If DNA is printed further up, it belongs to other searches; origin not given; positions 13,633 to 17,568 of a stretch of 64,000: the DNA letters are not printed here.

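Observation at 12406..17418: Three-gene cluster: Dna2-like nuclease-exonuclease-helicase + coupled unknown protein + SatD-like HTH protein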

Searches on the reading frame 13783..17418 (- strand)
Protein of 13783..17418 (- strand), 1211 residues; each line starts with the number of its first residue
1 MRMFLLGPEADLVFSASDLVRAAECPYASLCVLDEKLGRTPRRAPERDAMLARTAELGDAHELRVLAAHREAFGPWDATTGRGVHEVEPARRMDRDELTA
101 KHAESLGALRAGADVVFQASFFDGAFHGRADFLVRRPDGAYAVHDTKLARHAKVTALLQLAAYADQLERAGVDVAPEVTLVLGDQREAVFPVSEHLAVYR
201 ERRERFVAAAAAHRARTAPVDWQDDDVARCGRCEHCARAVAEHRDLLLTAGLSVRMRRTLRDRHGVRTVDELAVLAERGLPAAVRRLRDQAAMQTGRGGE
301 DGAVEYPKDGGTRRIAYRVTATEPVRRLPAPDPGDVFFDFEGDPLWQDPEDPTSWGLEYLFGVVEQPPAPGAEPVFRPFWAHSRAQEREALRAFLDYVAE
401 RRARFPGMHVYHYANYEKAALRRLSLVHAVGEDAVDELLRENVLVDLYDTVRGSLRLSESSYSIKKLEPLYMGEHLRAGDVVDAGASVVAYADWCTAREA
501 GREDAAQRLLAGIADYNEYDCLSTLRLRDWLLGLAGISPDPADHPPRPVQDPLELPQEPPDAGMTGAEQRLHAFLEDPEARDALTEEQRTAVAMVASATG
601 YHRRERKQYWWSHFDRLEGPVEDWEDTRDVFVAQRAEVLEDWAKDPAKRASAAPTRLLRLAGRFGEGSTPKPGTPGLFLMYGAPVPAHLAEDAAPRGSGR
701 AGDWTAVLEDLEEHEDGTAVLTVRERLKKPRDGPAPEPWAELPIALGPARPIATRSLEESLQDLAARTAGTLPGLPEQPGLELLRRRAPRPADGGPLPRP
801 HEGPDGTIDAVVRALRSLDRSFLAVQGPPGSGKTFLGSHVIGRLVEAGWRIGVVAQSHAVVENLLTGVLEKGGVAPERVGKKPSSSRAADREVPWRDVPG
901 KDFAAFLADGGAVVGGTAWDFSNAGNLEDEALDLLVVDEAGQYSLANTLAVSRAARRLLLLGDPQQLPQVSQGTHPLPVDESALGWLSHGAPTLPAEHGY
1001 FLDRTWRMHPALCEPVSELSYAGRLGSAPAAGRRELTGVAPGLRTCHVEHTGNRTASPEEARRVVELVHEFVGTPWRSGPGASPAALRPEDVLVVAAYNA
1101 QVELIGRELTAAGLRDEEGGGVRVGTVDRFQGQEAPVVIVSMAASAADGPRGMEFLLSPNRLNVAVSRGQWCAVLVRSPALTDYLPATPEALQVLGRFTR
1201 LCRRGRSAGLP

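Call 25: find_homologous_proteins(query=window:13783-17418:-)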
Query window:13783-17418:- (1211 aa): 6570 proteins with E <= 0.001 among 8000 candidates; the best 120 are listed.
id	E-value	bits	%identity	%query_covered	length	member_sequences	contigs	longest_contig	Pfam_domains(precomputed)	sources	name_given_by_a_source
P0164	0.0e+0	2502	92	100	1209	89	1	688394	PF13087.13,PF13086.13,PF13604.13,PF13245.13,PF13482.13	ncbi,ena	-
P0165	0.0e+0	2452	90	100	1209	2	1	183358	PF13087.13,PF13086.13,PF13604.13,PF13245.13,PF13482.13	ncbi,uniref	ncbi:TM0106 family RecB-like putative nuclease [Kocuria sp. M1N1S27]|uniref:TM0106 family RecB-like 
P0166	0.0e+0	2271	85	100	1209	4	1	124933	PF13087.13,PF13086.13,PF13604.13,PF13245.13,PF13482.13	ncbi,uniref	ncbi:TM0106 family RecB-like putative nuclease [Kocuria sabuli]|uniref:TM0106 family RecB-like putat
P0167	0.0e+0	2269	84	100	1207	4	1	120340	PF13087.13,PF13086.13,PF13604.13,PF13245.13,PF13482.13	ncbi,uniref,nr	ncbi:hypothetical protein GCM10011374_24540 [Kocuria dechangensis]|uniref:Nuclease n=1 Tax=Kocuria d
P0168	0.0e+0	2233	84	100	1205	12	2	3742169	PF13087.13,PF13086.13,PF13604.13,PF13245.13,PF13482.13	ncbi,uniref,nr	ncbi:TM0106 family RecB-like putative nuclease [Kocuria turfanensis]|uniref:ATPase n=1 Tax=Kocuria t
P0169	0.0e+0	2216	83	100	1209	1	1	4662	PF13087.13,PF13086.13,PF13604.13,PF13245.13,PF13482.13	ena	-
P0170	0.0e+0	2167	81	100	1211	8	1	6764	PF13087.13,PF13086.13,PF13604.13,PF13245.13,PF13482.13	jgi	jgi:uncharacterized protein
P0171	0.0e+0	2068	78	100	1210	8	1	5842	PF13087.13,PF13086.13,PF13604.13,PF13245.13,PF13482.13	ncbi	-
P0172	0.0e+0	1438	57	99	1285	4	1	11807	PF13087.13,PF13086.13,PF13604.13,PF13245.13,PF13482.13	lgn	-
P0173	0.0e+0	1435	58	99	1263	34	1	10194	PF13087.13,PF13086.13,PF12705.14,PF13604.13,PF13245.13,PF13482.13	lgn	-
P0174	0.0e+0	1421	57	99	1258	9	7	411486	PF13087.13,PF13086.13,PF12705.14,PF13604.13,PF13245.13,PF13482.13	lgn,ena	-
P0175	0.0e+0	1420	58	98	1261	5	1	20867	PF13087.13,PF13086.13,PF13604.13,PF13482.13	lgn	-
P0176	0.0e+0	1419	57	99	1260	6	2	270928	PF13087.13,PF13086.13,PF12705.14,PF13604.13,PF13482.13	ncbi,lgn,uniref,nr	ncbi:TM0106 family RecB-like putative nuclease [Curtobacterium sp. S6]|uniref:TM0106 family RecB-lik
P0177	0.0e+0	1408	57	99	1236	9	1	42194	PF13087.13,PF13086.13,PF01443.25,PF13604.13,PF13245.13,PF13482.13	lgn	-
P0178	0.0e+0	1398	57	99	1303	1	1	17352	PF13087.13,PF13086.13,PF12705.14,PF01443.25,PF13604.13,PF13245.13,PF13482.13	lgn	-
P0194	0.0e+0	1374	56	98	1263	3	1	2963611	PF13087.13,PF13086.13,PF13604.13,PF13245.13,PF13482.13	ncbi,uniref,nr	ncbi:TM0106 family RecB-like putative nuclease [Kocuria sp. TGY1127_2]|uniref:TM0106 family RecB-lik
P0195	0.0e+0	1374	56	99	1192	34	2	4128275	PF13087.13,PF13086.13,PF13604.13,PF13245.13,PF13482.13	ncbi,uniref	ncbi:TM0106 family RecB-like putative nuclease [Paenarthrobacter ureafaciens]|uniref:TM0106 family R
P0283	0.0e+0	1295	55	99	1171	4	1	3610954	PF13087.13,PF13086.13,PF13604.13,PF13245.13,PF13482.13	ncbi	ncbi:TM0106 family RecB-like putative nuclease [Arthrobacter sp. D2-10]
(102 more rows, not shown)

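Call 27: find_encoding_contigs(protein=P0283, flank=7000, max_places=1)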
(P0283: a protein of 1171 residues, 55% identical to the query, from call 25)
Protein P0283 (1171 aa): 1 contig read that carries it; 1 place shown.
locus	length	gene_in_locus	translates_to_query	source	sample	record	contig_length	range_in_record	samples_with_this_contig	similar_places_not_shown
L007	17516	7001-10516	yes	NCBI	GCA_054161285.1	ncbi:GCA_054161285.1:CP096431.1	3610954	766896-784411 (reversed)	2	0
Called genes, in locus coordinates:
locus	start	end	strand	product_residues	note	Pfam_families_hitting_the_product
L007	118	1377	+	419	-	PF07690:MFS_1, PF00083:Sugar_tr (weak)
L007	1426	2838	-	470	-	PF00171:Aldedh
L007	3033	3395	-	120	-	-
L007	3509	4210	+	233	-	PF00702:Hydrolase, PF12710:HAD, PF13419:HAD_2, PF13242:Hydrolase_like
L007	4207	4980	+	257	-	PF11716:MDMPI_N, PF07398:MDMPI_C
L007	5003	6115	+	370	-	PF08240:ADH_N, PF13602:ADH_zinc_N_2 (faint), PF16912:Glu_dehyd_C (weak), PF00107:ADH_zinc_N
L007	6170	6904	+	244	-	PF03372:Exo_endo_phos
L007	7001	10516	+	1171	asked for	PF13482:RNase_H_2, PF13245:AAA_19, PF13604:AAA_30, PF13086:AAA_11 (weak), PF13087:AAA_12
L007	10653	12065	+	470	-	PF07690:MFS_1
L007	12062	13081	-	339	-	PF02653:BPD_transp_2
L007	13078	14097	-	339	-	PF02653:BPD_transp_2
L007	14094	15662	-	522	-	PF00005:ABC_tran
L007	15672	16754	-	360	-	PF13407:Peripla_BP_4, PF13458:Peripla_BP_6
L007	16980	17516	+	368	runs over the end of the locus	PF01408:GFO_IDH_MocA, PF02894:GFO_IDH_MocA_C, PF22725:GFO_IDH_MocA_C3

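Call 28: find_encoding_contigs(protein=P0195, flank=7000, max_places=1)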
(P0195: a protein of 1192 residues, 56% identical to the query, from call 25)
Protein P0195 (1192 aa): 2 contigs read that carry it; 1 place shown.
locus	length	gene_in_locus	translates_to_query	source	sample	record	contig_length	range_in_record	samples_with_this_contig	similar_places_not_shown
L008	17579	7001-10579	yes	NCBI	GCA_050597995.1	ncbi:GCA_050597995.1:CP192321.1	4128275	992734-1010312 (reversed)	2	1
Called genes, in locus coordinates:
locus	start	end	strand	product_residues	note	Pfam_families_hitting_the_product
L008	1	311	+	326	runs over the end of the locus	PF02626:CT_A_B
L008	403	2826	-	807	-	PF09371:Tex_N, PF22706:Tex_central_region, PF16921:Tex_YqgF, PF14635:HHH_7, PF12836:HHH_3, PF17674:HHH_9, PF00575:S1, PF23459:S1_RRP5 (weak), +1 more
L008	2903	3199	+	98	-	-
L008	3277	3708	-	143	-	PF00571:CBS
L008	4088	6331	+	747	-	-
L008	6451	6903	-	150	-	PF00383:dCMP_cyt_deam_1, PF14437:MafB19-deam, PF14439:Bd3614-deam (faint)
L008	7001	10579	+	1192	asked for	PF13482:RNase_H_2, PF13245:AAA_19 (weak), PF13604:AAA_30, PF13086:AAA_11 (weak), PF13087:AAA_12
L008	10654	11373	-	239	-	PF00121:TIM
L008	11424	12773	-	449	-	PF07690:MFS_1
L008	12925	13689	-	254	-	PF00106:adh_short, PF08659:KR, PF13561:adh_short_C2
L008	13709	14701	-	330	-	PF02737:3HCDH_N, PF00725:3HCDH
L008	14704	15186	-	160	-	PF02502:LacAB_rpiB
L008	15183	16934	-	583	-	PF02733:Dak1, PF02734:Dak2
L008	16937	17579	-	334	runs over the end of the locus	PF01261:AP_endonuc_2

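Call 29: find_encoding_contigs(protein=P0194, flank=7000, max_places=1)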
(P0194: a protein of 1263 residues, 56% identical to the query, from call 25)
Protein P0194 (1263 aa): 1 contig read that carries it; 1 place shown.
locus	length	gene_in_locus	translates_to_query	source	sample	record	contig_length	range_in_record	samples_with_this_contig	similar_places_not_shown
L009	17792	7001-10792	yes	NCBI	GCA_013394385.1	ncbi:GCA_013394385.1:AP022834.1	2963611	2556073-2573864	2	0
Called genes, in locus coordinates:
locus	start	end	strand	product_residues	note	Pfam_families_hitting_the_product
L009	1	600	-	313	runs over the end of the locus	PF01418:HTH_6, PF13580:SIS_2 (faint), PF01380:SIS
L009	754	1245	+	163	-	PF07972:Flavodoxin_NdrI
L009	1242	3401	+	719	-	PF08343:RNR_N, PF00317:Ribonuc_red_lgN, PF02867:Ribonuc_red_lgC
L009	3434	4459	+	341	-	PF00268:Ribonuc_red_sm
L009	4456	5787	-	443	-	PF02378:PTS_EIIC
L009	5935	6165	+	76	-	PF00367:PTS_EIIB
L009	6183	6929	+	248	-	PF00392:GntR, PF07702:UTRA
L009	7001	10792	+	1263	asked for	PF13482:RNase_H_2, PF13245:AAA_19 (weak), PF13604:AAA_30, PF13086:AAA_11 (weak), PF13087:AAA_12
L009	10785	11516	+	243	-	-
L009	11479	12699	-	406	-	PF01979:Amidohydro_1 (weak)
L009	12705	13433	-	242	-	PF00392:GntR, PF07702:UTRA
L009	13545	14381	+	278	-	PF01182:Glucosamine_iso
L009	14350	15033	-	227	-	PF04131:NanE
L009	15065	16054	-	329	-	PF00480:ROK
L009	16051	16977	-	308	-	PF00701:DHDPS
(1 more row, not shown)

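Call 36: search_solved_structures(query=window:13783-17418:-, max_evalue=0.001)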
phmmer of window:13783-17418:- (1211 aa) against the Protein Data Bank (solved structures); distinct sequences matched with E-value up to 0.001: 18.
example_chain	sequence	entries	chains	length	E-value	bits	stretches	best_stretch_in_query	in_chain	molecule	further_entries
5eaw_A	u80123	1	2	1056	1.5e-13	52.7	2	1085-1180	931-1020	DNA replication ATP-dependent helicase/nuclease DNA2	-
5eax_A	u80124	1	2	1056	1.5e-13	52.7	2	1085-1180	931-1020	DNA replication ATP-dependent helicase/nuclease DNA2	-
5ean_A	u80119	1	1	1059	1.5e-13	52.7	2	1085-1180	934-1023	DNA replication ATP-dependent helicase/nuclease DNA2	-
4b3f_X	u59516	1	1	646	1.8e-13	52.5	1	928-1176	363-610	DNA-BINDING PROTEIN SMUBP-2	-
4b3g_A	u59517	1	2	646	1.8e-13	52.5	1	928-1176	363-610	DNA-BINDING PROTEIN SMUBP-2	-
2xzo_A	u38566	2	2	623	3.4e-09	38.3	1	1082-1183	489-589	REGULATOR OF NONSENSE TRANSCRIPTS 1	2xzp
2gjk_A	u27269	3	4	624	3.4e-09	38.3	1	1082-1183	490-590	Regulator of nonsense transcripts 1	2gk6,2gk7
6ej5_A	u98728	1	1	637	3.7e-09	38.2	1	1083-1183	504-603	Regulator of nonsense transcripts 1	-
9qwn_A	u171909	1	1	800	7.9e-09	37.1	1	1083-1183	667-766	Isoform 2 of Regulator of nonsense transcripts 1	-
2wjv_A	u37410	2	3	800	7.9e-09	37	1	1083-1183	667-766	REGULATOR OF NONSENSE TRANSCRIPTS 1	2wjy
9q9z_A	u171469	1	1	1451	2.4e-08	35.5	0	1091-1173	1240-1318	NFX1-type zinc finger-containing protein 1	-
8rd3_A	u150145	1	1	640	8.2e-08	33.7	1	935-1179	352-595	ATP-dependent helicase NAM7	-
5mzn_A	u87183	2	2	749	1e-07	33.4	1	932-1171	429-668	Helicase SEN1,Helicase SEN1 | Helicase SEN1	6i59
2xzl_A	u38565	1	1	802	1.9e-07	32.5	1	935-1179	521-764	ATP-DEPENDENT HELICASE NAM7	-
9qdq_A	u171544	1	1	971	3.5e-07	31.6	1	935-1179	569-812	ATP-dependent helicase NAM7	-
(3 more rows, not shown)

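Call 93: search_dna_similar(query=window:13783-17418:-, collection=plasmids, mode=protein, max_rows=12, max_evalue=1e-20)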
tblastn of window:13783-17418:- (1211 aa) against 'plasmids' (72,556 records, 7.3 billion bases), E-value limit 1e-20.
Records with a match: 67; places in all: 69; records where one place covers at least 80% of the query: 50.
Best place of each record, by identity: <60% 67.
By first word of the organism name: Rhizobium 13; Piscirickettsia 10; Sphingobium 7; Arthrobacter 2; Sphingomonas 2; Mesorhizobium 2; Aminobacter 2; Roseomonas 2; Picosynechococcus 2; Pseudarthrobacter 2; and 23 more.
By predicted mobility (MOB-suite, as given by PLSDB): non-mobilizable 36; conjugative 25; mobilizable 6.
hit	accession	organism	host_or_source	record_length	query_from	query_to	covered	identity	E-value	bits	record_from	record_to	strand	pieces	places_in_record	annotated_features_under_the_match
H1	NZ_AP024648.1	Arthrobacter sp. StoSoilB13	-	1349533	5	1205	97%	55.1%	0e+0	1051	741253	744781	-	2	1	record has no annotation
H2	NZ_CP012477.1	Arthrobacter sp. ERGS1:01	single,stream water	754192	1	1205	100%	52.6%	0e+0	921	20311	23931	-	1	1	bifunctional RecB family nuclease/DEAD/DEAH box helicase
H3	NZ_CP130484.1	Rhodococcus aetherivorans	Bacteria, whole organism,Rough variant ...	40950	3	1205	99%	47.6%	0e+0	731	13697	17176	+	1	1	bifunctional RecB family nuclease/DEAD/DEAH box helicase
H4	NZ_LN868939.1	Nocardia farcinica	not known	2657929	2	1201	99%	35.6%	6e-98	352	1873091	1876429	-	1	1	none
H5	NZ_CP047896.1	Sphingomonas changnyeongensis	Single cell,Fresh water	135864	12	1205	99%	34.8%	3e-104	372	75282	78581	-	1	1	TM0106 family RecB-like putative nuclease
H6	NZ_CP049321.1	Caballeronia sp. SBC2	whole organism,soil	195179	24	1210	98%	34.7%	4e-116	407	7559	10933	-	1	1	TM0106 family RecB-like putative nuclease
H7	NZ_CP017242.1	Rhizobium etli 8C-3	Phaseolus vulgaris,cell culture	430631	1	1201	99%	33.9%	5e-101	362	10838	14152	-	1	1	TM0106 family RecB-like putative nuclease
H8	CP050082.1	Rhizobium leguminosarum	Trifolium pratense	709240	12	1201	98%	34.1%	3e-100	360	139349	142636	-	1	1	TM0106 family RecB-like putative nuclease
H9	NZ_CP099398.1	Rhizobium sp. Pop5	Phaseolus vulgaris,Cell culture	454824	1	1201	99%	33.8%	1e-102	367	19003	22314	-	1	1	TM0106 family RecB-like putative nuclease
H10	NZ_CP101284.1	Phenylobacterium sp. LH3H17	-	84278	13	1199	98%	33.9%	1e-106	379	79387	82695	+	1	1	TM0106 family RecB-like putative nuclease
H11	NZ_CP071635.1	Rhizobium sp. NZLR1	lentil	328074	12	1201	98%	33.8%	4e-100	359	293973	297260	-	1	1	TM0106 family RecB-like putative nuclease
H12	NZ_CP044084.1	Pseudomonas luteola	Homo sapiens,clinical isolate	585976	13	1209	99%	33.0%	3e-118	414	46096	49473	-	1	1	TM0106 family RecB-like putative nuclease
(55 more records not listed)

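Call 94: search_dna_similar(query=window:13783-17418:-, collection=phages, mode=protein, max_rows=12, max_evalue=1e-20)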
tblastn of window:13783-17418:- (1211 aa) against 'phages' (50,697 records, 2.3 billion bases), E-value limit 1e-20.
No match.

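Call 95: predict_structure(alignment_id=A3)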
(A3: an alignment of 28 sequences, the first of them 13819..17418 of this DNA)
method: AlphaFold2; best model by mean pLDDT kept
length: 1200 residues; sequences in the alignment: 28
mean_pLDDT: 82.4   pTM: 0.73
mean pLDDT of the five models: 82.4, 81.0, 79.7, 74.8, 72.5
residues with pLDDT >= 90: 359; 70-90: 699; 50-70: 107; < 50: 35
segments of 3 or more residues with pLDDT < 50: 6-9, 352-355, 548-560, 969-974, 1147-1150
pLDDT, mean of each block of 10 residues (from residue 1): 47 75 82 85 70 76 90 92 90 81 92 93 84 93 83 80 88 90 82 85 83 86 80 86 90 77 87 86 86 91 87 90 78 87 60 51 80 83 76 88 85 79 72 74 82 88 89 80 74 74 85 87 92 86 62 42 73 79 81 87 74 70 74 91 70 85 75 85 85 70 89 81 85 75 88 82 92 88 89 84 86 92 87 89 96 86 91 94 70 85 92 91 90 93 87 95 68 59 84 85 89 87 87 91 88 71 95 91 90 87 89 87 83 86 62 66 82 88 75 82
secondary structure, 60 per line:
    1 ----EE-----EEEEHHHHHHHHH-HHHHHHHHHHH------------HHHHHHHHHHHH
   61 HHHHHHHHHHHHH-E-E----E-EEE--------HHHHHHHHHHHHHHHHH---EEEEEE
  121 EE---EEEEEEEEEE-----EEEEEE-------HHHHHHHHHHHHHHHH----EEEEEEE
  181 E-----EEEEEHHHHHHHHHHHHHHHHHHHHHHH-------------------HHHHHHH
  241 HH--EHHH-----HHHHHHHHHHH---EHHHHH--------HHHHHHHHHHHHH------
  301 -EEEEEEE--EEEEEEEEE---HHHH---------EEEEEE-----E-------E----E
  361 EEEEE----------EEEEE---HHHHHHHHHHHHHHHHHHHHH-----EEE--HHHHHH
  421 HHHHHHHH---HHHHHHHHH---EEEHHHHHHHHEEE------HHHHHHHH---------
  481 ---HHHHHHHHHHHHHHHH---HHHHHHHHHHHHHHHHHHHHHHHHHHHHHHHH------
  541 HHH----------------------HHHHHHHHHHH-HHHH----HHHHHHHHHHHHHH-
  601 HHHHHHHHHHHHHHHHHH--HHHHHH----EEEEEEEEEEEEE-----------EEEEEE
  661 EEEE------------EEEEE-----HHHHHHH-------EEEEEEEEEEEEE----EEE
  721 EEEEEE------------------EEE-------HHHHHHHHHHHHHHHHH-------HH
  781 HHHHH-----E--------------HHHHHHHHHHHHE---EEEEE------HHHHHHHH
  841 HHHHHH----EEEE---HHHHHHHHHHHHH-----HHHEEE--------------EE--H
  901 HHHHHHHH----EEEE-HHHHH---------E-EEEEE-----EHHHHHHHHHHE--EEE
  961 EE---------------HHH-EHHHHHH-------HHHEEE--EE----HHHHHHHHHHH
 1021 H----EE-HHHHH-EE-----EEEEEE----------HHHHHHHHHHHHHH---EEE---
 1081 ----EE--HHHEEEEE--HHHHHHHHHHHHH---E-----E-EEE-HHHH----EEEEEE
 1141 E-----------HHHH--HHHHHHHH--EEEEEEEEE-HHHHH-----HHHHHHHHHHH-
elements in order (helices of 4 or more, strands of 3 or more residues): E12-15 H16-24 H26-36 H49-73 E84-86 H95-111 E115-122 E126-135 E141-146 H154-169 E174-181 E187-191 H192-214 H234-242 H254-264 H269-273 H282-294 E302-308 E311-319 H323-326 E336-341 E360-365 E376-380 H384-404 E410-412 H415-428 H432-440 E444-446 H447-454 E455-457 H464-471 H484-499 H503-534 H566-576 H578-581 H586-599 H601-618 H621-626 E631-643 E655-664 E677-681 H687-693 E701-713 E718-726 E745-747 H755-771 H779-785 H806-817 E822-826 H833-846 E851-854 H858-870 E879-881 H900-908 E913-916 H918-922 E934-938 H945-954 E958-962 H983-988 E999-1001 H1010-1021 H1029-1033 E1042-1047 H1058-1071 E1075-1077 E1092-1096 H1099-1111 E1123-1125 H1127-1130 E1135-1141 H1153-1156 H1159-1166 E1169-1177 H1179-1183 H1189-1199
